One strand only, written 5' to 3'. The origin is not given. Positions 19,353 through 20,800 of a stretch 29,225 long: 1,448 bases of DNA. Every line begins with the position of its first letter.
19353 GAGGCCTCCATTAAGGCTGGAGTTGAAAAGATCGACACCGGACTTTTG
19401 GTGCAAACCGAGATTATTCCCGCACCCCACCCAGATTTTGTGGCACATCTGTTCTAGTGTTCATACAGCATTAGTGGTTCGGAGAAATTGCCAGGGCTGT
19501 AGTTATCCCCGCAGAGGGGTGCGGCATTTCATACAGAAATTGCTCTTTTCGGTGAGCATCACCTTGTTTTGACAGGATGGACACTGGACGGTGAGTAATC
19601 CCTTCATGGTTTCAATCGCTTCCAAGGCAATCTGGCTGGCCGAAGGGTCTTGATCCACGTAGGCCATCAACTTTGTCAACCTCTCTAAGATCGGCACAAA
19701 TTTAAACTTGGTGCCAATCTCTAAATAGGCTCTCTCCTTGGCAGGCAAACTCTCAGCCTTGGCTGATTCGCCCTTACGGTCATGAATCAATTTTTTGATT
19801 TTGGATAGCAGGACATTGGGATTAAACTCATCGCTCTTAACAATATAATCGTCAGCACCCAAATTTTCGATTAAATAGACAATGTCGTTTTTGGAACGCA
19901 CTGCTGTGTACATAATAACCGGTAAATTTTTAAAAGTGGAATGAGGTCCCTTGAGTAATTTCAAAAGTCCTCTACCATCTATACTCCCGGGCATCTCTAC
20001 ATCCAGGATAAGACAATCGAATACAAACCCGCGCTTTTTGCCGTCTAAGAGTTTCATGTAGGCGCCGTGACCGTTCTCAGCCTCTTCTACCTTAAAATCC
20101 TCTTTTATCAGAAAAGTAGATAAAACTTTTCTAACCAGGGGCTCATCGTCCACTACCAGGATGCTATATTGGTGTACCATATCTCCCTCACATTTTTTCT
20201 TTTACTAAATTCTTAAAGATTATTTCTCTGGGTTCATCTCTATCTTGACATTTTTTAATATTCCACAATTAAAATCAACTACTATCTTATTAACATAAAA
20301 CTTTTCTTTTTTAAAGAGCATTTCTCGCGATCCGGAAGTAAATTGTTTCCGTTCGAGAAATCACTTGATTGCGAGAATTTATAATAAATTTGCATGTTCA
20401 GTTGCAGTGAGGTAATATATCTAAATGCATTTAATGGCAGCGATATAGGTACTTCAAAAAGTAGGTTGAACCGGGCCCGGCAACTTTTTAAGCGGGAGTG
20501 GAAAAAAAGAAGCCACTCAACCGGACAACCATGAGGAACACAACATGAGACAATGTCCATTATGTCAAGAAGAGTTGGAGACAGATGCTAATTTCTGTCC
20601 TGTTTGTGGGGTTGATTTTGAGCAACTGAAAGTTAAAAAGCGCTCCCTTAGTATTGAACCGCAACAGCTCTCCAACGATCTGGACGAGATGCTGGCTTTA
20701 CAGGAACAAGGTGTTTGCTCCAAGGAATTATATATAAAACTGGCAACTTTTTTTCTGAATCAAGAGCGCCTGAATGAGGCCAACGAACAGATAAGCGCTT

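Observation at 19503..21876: Divergent pair of zinc-ribbon proteins: a REC-zinc-ribbon regulator and a zinc-ribbon-TPR membrane protein, with a repeat cluster between them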

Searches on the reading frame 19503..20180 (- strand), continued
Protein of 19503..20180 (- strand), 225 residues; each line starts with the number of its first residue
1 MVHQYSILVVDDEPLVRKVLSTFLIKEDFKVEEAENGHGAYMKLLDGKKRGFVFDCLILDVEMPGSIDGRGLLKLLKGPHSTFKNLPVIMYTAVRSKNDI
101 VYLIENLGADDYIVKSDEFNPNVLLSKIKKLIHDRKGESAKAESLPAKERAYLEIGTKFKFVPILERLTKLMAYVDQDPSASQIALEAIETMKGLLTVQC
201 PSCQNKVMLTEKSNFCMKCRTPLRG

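Call 64: find_related_loci(query=window:19503-20180:-, collection=metagenome_contigs, flank=4000)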
Query window:19503-20180:- (225 aa) in metagenome_contigs; peptide patterns used: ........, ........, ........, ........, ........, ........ (x = any residue, [..] = any of these).
274 stretches matched a pattern; 39 encode a relative of the query (tblastn E <= 1e-3); 39 distinct loci.
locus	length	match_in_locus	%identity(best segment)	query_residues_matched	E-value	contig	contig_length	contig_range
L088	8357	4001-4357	40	7-135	3e-18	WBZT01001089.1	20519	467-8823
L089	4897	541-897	37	7-135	2e-17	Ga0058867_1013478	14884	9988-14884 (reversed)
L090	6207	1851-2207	38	7-135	2e-17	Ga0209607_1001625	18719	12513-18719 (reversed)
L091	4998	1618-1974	37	7-135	5e-17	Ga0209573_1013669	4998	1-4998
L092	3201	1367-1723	37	7-135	6e-17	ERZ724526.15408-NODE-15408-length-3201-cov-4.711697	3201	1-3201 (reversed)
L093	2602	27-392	39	7-140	2e-16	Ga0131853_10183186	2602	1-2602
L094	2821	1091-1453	38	7-136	3e-16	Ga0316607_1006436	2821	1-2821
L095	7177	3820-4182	38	7-136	3e-16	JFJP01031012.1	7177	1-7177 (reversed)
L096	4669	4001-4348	38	7-132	3e-15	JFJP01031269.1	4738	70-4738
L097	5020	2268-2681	32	5-155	4e-15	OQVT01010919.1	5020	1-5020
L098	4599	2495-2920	34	1-153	4e-14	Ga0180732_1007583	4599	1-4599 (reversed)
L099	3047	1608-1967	37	7-136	6e-13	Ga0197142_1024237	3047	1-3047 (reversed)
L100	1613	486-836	35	7-133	7e-13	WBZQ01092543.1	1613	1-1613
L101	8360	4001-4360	37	7-136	4e-12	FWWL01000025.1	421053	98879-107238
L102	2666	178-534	36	4-132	1e-11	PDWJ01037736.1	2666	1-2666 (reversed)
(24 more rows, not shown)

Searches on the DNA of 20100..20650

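Call 34: search_rna_families(source=window, start=20100, end=20650, threshold=evalue, max_evalue=1)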
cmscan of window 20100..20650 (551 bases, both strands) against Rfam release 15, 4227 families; matches with E-value up to 1: 0.
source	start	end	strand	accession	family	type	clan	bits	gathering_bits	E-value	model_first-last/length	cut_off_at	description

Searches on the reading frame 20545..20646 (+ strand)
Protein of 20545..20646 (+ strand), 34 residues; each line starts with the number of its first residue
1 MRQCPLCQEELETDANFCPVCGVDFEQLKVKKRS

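Call 31: search_protein_families(library=pfam, proteins=[window:20545-20646:+], max_evalue=10)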
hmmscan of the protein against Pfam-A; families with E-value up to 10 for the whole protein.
window:20545-20646:+ (34 aa): 52 families (the best 25 are shown)
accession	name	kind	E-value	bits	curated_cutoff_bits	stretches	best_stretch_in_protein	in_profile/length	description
PF10571.15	UPF0547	-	2.2e-06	28.1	29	1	2-26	1-25/26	Uncharacterised protein family UPF0547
PF13248.11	Zn_ribbon_3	-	2.8e-06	27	27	1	1-25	2-26/26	zinc-ribbon domain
PF13240.11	Zn_Ribbon_1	-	3.5e-06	27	25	1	4-22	2-20/23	zinc-ribbon domain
PF12773.13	DZR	-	7.7e-06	26.4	27.3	1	2-22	25-45/45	Double zinc ribbon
PF24460.1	DUF7575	-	2e-05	24.3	28.5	1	2-26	4-28/28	Domain of unknown function (DUF7575)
PF23548.1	Zn_ribbon_FGT1_2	-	0.00029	20.8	27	2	3-15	22-34/35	FORGETTER1 second zinc ribbon domain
PF18912.6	DZR_2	-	0.00044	20.5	27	1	3-26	9-47/56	Double zinc ribbon domain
PF15750.11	UBZ_FAAP20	-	0.00052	20.2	25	2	2-12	2-12/35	Ubiquitin-binding zinc-finger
PF04423.19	Rad50_zn_hook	-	0.0007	19.8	24.3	2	4-14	22-32/52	Rad50 zinc hook motif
PF22795.1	DUF4796_N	-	0.00099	19.3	27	2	2-11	20-29/29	DUF4796 N-terminal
PF17032.10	Zn_ribbon_15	-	0.0013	20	28.9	1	2-22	53-73/73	zinc-ribbon family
PF13453.11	Zn_ribbon_TFIIB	-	0.0033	17.2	22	2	18-30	2-14/41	Transcription factor zinc-finger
PF16293.11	zf-C2H2_9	-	0.0051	17.1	29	1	16-28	2-14/59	C2H2 type zinc-finger (1 copy)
PF21302.3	Zn_ribbon_RlmA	-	0.0061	17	27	1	3-16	2-15/44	RlmA, N-terminal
PF14446.12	Prok-RING_1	-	0.0072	16.7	29.1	1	3-23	6-28/54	Prokaryotic RING finger family 1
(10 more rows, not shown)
